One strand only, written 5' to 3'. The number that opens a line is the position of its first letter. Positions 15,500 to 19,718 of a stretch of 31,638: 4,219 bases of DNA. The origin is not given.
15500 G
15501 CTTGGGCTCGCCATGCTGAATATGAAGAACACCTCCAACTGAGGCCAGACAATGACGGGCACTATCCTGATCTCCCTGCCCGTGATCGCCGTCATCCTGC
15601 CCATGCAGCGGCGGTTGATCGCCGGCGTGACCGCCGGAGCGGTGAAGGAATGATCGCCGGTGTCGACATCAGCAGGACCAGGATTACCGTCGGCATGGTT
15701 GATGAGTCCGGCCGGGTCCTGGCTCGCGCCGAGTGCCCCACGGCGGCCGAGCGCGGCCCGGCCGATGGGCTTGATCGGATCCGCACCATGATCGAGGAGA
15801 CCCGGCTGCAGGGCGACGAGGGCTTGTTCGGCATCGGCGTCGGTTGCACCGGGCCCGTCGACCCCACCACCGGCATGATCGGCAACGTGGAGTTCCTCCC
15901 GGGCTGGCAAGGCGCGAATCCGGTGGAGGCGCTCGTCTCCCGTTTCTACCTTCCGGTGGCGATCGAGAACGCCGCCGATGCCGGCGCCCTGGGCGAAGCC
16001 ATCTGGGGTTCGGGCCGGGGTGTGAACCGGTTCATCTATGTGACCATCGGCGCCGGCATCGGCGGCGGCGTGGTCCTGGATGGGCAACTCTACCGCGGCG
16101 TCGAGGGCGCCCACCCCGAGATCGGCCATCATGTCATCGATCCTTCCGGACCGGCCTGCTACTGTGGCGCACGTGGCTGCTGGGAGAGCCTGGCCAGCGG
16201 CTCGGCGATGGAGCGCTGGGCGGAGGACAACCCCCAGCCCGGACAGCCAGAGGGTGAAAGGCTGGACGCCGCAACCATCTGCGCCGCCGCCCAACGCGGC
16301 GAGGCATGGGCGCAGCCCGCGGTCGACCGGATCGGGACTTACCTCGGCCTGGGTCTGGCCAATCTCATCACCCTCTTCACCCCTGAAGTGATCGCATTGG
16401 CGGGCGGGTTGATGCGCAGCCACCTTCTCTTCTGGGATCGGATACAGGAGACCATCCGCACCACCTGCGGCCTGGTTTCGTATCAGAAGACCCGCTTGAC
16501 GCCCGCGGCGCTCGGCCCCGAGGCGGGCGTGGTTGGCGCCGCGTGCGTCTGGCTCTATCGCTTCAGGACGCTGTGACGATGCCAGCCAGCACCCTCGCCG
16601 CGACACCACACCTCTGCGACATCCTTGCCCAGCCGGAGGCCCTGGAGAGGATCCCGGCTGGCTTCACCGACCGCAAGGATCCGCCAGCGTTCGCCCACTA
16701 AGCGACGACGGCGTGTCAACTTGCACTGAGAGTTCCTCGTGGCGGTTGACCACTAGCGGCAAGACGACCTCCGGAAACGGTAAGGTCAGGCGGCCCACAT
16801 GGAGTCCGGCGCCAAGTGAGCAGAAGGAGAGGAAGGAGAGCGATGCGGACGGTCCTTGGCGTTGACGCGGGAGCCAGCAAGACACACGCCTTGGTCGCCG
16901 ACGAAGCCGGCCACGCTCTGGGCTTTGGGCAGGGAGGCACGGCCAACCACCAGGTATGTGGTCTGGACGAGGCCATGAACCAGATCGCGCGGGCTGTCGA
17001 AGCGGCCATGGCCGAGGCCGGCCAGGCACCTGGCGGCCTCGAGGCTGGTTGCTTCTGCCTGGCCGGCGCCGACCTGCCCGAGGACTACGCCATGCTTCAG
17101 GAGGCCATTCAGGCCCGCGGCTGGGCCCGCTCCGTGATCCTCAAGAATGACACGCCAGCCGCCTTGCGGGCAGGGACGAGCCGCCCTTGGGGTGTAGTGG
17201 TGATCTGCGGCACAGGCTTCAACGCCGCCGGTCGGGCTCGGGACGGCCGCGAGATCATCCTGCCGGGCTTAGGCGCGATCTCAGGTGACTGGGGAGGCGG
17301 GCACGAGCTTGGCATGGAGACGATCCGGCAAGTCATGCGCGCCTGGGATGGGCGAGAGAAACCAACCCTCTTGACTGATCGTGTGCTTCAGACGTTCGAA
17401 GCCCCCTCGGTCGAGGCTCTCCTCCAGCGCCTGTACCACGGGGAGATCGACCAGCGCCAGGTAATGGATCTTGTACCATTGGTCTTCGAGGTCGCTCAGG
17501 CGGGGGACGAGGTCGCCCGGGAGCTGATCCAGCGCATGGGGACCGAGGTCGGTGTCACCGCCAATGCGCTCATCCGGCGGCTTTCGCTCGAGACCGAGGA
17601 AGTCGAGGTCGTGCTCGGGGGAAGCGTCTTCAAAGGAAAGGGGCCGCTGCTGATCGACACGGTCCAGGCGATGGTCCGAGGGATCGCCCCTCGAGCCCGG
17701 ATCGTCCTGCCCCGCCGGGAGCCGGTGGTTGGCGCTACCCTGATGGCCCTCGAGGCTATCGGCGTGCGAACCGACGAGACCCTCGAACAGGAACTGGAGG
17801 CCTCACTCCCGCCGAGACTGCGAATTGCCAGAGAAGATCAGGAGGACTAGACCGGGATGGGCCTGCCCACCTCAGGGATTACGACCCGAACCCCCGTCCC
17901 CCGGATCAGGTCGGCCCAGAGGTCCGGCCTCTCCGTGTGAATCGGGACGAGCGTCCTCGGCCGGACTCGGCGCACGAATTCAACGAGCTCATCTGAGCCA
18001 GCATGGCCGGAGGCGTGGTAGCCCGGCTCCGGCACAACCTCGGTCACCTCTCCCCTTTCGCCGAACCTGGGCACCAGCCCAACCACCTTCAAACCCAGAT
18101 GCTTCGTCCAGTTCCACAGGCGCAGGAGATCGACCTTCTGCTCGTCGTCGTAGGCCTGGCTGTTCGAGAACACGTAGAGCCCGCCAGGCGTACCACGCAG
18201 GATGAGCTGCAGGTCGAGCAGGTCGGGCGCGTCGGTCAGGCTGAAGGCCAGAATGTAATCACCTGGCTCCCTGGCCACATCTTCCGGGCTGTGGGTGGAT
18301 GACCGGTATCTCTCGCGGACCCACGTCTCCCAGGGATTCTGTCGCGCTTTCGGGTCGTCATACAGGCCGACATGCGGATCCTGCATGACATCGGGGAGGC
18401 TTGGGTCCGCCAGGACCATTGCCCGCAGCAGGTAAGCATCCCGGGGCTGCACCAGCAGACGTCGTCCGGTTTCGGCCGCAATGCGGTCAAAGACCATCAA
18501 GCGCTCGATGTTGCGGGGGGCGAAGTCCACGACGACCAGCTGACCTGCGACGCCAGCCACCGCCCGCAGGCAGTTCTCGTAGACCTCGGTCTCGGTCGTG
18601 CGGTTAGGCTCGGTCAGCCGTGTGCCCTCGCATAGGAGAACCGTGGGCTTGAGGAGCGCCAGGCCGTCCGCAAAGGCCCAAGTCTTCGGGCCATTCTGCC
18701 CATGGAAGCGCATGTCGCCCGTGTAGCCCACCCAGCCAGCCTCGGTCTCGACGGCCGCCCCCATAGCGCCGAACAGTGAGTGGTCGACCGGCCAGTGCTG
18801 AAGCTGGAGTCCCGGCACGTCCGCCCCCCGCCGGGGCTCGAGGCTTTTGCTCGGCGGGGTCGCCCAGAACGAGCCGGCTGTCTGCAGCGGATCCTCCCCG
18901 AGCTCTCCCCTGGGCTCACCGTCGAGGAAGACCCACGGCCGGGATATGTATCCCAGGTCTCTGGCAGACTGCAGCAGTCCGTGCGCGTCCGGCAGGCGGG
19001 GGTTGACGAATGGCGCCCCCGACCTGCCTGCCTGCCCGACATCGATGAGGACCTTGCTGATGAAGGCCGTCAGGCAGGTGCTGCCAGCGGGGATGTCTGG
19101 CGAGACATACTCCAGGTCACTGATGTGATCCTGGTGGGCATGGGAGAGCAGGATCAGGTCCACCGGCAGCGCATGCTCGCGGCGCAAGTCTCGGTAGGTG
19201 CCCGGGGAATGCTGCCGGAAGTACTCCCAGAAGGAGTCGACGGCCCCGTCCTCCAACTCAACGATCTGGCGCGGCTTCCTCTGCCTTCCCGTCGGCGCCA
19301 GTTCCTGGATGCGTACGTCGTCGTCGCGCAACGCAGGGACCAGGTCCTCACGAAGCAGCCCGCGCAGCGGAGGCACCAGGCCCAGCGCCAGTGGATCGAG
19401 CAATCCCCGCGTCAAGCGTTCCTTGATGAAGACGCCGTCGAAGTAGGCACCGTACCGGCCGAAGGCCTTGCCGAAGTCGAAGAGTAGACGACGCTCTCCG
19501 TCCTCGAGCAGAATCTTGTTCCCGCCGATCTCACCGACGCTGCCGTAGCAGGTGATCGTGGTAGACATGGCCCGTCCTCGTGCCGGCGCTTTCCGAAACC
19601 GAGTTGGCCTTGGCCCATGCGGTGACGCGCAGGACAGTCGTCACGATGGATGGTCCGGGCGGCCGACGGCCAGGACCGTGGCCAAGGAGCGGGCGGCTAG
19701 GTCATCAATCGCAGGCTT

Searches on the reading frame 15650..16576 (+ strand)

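Call 11: search_protein_families(library=pfam, proteins=[window:15650-16576:+], max_evalue=0.01)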
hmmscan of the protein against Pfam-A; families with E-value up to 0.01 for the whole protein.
window:15650-16576:+ (308 aa): 1 family
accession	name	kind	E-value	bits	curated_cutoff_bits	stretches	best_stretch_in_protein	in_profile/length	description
PF00480.26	ROK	-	3.3e-67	227.5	22.9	1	3-301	2-291/294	ROK family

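Call 12: search_protein_families(library=ncbifam, proteins=[window:15650-16576:+], max_evalue=0.01)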
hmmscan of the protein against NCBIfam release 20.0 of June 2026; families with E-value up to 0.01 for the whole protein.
window:15650-16576:+ (308 aa): 13 families
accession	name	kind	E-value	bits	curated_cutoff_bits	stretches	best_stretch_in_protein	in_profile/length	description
TIGR00744.1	ROK_glcA_fam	subfamily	5.1e-54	183.7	260.35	1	3-300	1-307/318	ROK family glucokinase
NF047937.1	TransRegNagC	equivalog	1.3e-34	120.1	650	1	4-279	83-361/399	DNA-binding transcriptional regulator NagC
NF049930.1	TransRegMlc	equivalog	2.3e-34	119.4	530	1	5-300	90-389/405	sugar metabolism global transcriptional regulator Mlc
NF003461.0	PRK05082.1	subfamily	1.1e-30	107.1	283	1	4-299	5-284/291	N-acetylmannosamine kinase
NF007108.0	PRK09557.1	equivalog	9.3e-30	104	443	1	3-301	4-300/303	fructokinase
NF045551.1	GK_Pyrobac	equivalog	2e-29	102.8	500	1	2-300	2-279/294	ATP-dependent glucokinase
NF047821.1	NactlManKinNanK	equivalog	2.4e-29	102.8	450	1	4-299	5-284/288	N-acetylmannosamine kinase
NF007251.0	PRK09698.1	equivalog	1.1e-27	97.1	253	1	2-303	8-298/304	allose kinase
NF009835.0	PRK13310.1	equivalog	5.4e-24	85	380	1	1-302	1-301/303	N-acetylglucosamine kinase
NF042998.1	bglucokin_BglK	equivalog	3.4e-20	72.5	550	1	2-298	3-282/291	beta-glucoside kinase BglK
NF009836.0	PRK13311.1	equivalog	1e-14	54.4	551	1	1-243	1-244/256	N-acetyl-D-glucosamine kinase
NF045550.1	FrctkaseScrK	equivalog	6.2e-13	48.8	400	1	10-188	13-191/293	fructokinase ScrK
NF045942.1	PolPhglucPhase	equivalog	4.3e-12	46.3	250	1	3-162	3-160/242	polyphosphate--glucose phosphotransferase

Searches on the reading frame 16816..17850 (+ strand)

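Call 11: search_protein_families(library=pfam, proteins=[window:16816-17850:+], max_evalue=0.01)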
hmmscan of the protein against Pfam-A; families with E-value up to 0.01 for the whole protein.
window:16816-17850:+ (344 aa): 2 families
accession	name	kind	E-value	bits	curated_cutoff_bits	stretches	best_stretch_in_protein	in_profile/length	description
PF01869.26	BcrAD_BadFG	-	7.7e-32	111.3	31.5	1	14-311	1-271/271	BadF/BadG/BcrA/BcrD ATPase family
PF00480.26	ROK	-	0.0034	17.4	22.9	0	223-291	200-262/294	ROK family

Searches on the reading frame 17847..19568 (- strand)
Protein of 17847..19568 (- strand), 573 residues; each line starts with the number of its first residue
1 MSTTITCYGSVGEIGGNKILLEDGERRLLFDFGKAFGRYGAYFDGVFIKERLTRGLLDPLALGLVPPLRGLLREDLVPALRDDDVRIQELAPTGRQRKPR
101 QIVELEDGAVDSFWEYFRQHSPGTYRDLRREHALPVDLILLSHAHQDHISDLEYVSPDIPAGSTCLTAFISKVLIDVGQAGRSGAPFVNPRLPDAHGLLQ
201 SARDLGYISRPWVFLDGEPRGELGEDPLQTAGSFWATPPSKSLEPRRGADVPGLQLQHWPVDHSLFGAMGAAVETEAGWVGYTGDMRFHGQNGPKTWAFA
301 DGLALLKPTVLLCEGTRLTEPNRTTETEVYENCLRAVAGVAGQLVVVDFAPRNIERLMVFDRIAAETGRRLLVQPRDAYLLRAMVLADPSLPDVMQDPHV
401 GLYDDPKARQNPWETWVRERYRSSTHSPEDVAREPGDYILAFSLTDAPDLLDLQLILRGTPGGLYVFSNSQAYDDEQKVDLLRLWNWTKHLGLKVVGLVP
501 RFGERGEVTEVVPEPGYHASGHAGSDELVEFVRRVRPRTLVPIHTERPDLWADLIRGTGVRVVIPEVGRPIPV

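Call 11: search_protein_families(library=pfam, proteins=[window:17847-19568:-], max_evalue=0.01)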
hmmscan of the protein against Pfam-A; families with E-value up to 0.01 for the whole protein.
window:17847-19568:- (573 aa): 3 families
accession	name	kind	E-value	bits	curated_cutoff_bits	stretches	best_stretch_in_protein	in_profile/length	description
PF07521.17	RMMBL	-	1.1e-08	35.4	21.6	1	518-565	13-63/63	Zn-dependent metallo-hydrolase RNA specificity domain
PF12706.13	Lactamase_B_2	-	2.7e-08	34.1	27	1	110-157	5-52/200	Beta-lactamase superfamily domain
PF00753.33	Lactamase_B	-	3.3e-05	24.4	22.7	1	128-156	36-64/196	Metallo-beta-lactamase superfamily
